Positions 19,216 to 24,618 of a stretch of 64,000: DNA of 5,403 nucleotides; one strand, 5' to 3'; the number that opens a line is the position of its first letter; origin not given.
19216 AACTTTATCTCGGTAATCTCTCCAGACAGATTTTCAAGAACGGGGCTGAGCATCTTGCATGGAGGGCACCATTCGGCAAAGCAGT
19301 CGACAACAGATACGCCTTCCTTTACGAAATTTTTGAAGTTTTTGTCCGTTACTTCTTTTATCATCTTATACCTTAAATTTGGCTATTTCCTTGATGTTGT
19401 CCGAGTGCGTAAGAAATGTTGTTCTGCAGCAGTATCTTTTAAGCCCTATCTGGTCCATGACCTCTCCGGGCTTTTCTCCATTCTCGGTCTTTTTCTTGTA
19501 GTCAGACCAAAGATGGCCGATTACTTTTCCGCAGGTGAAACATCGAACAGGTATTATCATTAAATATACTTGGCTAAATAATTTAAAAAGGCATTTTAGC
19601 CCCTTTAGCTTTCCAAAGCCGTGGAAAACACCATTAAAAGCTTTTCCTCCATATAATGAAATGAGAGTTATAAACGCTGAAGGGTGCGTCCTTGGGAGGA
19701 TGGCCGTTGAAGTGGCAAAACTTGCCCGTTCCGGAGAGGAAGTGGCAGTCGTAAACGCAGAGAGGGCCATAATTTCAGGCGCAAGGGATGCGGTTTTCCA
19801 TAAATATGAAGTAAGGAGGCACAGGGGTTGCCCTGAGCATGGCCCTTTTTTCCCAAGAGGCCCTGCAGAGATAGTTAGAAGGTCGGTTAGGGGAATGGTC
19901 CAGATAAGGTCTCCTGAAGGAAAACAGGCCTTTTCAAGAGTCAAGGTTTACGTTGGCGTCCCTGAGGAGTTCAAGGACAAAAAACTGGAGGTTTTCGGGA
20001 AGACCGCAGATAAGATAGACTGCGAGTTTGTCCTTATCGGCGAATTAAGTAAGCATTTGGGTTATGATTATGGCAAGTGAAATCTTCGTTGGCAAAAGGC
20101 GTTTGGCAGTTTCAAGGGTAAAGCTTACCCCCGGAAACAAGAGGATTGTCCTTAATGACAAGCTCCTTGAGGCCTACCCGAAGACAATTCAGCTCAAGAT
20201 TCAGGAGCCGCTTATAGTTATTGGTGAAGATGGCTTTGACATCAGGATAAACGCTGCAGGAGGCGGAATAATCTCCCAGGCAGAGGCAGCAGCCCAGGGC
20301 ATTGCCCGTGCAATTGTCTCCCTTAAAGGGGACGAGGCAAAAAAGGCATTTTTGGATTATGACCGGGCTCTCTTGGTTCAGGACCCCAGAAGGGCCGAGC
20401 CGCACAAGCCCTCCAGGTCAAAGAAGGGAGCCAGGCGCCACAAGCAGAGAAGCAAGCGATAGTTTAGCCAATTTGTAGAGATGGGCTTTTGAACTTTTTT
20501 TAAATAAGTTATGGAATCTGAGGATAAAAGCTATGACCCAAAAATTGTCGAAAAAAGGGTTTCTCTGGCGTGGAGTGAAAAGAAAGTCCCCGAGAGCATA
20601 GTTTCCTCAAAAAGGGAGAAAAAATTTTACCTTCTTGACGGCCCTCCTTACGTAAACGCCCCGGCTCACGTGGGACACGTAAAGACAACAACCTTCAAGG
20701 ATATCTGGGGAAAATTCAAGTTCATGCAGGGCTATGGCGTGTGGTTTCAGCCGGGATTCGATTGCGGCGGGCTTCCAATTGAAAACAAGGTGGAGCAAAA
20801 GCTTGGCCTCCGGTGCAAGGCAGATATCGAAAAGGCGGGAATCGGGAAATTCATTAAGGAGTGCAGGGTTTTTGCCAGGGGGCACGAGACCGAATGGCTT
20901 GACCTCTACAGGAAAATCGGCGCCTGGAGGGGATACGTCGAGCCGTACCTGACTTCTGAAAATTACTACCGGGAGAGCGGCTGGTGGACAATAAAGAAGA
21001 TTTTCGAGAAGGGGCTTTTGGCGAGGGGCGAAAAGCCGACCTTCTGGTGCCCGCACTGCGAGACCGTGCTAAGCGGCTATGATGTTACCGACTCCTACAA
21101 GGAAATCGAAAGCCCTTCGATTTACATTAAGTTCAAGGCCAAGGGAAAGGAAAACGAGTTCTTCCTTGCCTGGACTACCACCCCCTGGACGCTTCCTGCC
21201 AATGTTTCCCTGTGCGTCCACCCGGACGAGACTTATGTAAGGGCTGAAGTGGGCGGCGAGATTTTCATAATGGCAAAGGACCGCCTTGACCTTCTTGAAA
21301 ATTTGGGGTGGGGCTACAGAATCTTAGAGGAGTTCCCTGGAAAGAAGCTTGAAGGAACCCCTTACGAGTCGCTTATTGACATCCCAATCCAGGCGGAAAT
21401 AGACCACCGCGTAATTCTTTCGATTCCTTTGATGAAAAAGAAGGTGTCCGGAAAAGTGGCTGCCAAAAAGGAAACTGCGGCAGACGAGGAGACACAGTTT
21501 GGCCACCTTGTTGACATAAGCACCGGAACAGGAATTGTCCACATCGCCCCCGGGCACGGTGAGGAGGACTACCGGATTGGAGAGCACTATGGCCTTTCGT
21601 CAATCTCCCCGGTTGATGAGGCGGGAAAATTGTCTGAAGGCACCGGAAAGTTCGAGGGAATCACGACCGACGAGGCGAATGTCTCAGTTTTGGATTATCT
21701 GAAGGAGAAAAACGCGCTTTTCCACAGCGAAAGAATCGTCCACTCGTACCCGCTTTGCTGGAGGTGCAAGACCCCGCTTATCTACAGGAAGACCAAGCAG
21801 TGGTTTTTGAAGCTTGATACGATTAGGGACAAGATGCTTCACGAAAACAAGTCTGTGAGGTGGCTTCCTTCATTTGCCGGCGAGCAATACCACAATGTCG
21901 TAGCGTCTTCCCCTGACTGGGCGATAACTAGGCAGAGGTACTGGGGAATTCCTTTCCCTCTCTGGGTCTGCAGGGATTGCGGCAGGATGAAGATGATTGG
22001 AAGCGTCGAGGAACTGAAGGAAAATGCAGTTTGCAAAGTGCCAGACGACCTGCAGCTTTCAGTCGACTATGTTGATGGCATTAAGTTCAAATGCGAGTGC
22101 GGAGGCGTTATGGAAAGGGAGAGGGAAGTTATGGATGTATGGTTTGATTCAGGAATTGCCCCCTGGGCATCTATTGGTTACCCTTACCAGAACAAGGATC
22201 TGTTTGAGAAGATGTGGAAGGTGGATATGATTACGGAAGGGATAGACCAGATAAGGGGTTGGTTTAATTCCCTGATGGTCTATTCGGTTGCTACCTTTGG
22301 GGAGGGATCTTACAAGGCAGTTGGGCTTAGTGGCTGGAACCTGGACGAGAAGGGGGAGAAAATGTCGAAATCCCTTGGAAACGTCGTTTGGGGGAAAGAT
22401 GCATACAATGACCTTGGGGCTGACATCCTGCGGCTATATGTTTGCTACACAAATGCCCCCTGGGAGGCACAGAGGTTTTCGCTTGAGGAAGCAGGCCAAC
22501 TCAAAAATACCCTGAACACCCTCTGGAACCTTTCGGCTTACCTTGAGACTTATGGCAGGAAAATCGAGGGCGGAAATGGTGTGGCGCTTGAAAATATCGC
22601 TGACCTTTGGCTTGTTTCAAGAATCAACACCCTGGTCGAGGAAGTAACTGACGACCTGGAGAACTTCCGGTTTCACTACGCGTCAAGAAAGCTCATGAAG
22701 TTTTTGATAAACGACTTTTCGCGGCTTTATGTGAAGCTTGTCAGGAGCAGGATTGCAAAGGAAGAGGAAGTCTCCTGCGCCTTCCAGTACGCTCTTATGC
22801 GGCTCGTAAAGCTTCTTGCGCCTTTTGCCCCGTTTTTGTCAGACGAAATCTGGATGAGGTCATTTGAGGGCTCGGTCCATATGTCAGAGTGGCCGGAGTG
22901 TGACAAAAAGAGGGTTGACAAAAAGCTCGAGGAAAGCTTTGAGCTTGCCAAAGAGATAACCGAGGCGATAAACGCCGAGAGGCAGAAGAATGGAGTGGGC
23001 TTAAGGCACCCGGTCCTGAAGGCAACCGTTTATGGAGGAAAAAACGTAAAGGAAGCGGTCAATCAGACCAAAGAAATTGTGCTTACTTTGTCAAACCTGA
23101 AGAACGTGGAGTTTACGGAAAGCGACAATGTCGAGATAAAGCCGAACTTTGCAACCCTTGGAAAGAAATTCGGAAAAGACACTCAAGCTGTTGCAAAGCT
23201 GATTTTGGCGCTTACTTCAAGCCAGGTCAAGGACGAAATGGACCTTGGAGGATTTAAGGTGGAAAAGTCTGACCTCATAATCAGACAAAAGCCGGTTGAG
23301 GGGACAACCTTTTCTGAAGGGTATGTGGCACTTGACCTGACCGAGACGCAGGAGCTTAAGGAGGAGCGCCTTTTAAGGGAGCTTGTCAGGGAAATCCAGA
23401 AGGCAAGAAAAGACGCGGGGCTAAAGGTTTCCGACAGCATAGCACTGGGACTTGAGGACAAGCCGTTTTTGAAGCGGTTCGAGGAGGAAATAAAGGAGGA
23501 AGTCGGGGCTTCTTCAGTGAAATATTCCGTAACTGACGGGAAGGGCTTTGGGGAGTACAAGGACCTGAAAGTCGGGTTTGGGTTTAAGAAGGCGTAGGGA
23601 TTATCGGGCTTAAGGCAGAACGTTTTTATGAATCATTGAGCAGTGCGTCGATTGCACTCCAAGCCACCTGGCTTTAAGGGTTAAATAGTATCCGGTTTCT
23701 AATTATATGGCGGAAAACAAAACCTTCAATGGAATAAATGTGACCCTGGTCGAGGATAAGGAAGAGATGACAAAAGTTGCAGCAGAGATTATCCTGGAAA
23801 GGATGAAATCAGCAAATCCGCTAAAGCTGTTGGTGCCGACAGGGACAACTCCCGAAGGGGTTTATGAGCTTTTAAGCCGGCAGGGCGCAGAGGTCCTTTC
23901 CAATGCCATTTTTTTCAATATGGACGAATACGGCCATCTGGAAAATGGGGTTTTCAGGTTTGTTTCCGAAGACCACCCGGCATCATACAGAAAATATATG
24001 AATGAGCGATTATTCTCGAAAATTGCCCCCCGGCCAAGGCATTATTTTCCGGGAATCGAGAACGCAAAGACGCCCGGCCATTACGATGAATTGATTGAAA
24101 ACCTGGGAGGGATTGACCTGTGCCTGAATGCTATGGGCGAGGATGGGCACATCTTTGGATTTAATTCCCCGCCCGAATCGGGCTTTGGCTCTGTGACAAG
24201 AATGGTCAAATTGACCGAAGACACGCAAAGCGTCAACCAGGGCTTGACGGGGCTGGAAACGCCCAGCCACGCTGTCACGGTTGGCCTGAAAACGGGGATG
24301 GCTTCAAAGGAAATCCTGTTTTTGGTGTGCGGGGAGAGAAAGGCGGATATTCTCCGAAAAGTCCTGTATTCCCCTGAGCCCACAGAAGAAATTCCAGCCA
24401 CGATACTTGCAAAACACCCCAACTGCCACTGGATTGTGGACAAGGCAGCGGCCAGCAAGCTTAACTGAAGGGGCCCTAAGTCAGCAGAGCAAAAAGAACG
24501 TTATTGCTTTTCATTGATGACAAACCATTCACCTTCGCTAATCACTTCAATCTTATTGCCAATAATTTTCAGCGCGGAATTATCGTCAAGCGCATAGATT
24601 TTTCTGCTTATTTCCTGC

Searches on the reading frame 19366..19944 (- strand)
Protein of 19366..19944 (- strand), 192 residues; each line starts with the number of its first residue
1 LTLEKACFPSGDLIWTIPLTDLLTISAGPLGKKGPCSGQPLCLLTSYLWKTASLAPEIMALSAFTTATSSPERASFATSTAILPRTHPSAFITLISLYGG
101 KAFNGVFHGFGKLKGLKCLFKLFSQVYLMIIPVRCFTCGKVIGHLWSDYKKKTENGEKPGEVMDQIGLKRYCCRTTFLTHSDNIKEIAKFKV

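Call 48: search_protein_families(library=pfam, proteins=[window:19366-19944:-], max_evalue=0.00001)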
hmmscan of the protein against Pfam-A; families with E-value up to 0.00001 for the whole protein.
window:19366-19944:- (192 aa): 1 family
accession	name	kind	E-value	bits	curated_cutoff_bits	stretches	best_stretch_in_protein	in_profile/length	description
PF01194.22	RNA_pol_N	-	1.4e-27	96.1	26.9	1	130-187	1-58/58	RNA polymerases N / 8 kDa subunit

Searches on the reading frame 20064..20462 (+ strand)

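Call 48: search_protein_families(library=pfam, proteins=[window:20064-20462:+], max_evalue=0.00001)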
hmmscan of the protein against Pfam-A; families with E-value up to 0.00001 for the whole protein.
window:20064-20462:+ (132 aa): 1 family
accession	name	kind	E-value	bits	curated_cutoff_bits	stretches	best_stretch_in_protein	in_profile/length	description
PF00380.25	Ribosomal_S9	-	1.3e-28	100.3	22.5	1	10-132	1-121/121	Ribosomal protein S9/S16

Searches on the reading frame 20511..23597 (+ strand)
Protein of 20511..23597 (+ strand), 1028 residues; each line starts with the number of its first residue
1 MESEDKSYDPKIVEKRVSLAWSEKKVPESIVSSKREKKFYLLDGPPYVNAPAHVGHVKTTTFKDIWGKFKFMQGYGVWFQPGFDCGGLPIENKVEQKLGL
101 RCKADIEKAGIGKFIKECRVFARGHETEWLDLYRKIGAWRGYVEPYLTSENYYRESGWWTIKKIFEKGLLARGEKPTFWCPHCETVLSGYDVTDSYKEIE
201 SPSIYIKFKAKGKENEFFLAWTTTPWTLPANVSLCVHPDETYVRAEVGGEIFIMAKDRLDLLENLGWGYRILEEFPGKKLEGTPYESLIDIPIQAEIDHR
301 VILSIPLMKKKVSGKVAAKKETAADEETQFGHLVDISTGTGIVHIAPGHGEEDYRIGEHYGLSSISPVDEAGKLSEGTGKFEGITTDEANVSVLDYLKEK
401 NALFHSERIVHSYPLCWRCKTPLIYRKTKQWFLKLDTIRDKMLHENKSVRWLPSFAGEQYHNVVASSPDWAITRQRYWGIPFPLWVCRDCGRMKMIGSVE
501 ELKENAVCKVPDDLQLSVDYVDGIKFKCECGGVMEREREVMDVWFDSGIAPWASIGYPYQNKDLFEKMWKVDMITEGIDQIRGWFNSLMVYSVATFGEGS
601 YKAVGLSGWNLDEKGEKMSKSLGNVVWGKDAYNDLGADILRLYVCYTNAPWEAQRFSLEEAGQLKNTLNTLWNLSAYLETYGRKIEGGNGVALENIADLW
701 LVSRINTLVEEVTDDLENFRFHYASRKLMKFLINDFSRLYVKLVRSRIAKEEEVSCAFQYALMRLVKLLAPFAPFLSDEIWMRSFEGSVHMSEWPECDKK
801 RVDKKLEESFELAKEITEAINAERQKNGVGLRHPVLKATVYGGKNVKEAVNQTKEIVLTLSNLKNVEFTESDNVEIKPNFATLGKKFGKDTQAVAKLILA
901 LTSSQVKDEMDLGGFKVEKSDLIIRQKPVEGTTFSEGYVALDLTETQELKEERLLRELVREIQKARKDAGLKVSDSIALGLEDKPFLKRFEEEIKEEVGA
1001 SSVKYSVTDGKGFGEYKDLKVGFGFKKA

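Call 50: search_protein_families(library=pfam, proteins=[window:20511-23597:+], max_evalue=0.00001)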
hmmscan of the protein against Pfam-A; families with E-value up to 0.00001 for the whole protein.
window:20511-23597:+ (1028 aa): 4 families
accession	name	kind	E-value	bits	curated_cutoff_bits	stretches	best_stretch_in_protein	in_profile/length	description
PF00133.28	tRNA-synt_1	-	8.8e-108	361.1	22.7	1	20-648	5-406/414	tRNA synthetases class I (I, L, M and V)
PF08264.19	Anticodon_1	-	4.3e-35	121.2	25.1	1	698-834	1-143/148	Anticodon-binding domain of tRNA ligase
PF09334.17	tRNA-synt_1g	-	1.1e-23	84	20.1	2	523-667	234-377/391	tRNA synthetases class I (M)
PF19302.4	DUF5915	-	5.4e-23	82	27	1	861-1008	8-175/195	Domain of unknown function (DUF5915)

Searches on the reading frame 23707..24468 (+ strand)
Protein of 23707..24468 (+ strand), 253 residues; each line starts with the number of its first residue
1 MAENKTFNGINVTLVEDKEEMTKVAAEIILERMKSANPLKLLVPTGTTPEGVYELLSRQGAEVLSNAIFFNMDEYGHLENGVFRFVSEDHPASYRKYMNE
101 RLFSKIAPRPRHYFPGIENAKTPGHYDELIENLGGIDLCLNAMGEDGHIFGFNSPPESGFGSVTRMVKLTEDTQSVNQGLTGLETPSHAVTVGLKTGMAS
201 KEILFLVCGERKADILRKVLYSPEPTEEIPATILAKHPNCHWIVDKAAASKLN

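Call 48: search_protein_families(library=pfam, proteins=[window:23707-24468:+], max_evalue=0.00001)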
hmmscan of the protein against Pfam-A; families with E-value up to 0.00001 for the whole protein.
window:23707-24468:+ (253 aa): 1 family
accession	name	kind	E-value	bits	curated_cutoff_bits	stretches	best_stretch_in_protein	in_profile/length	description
PF01182.26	Glucosamine_iso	-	3.8e-18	66.6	27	1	17-242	2-225/225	Glucosamine-6-phosphate isomerases/6-phosphogluconolactonase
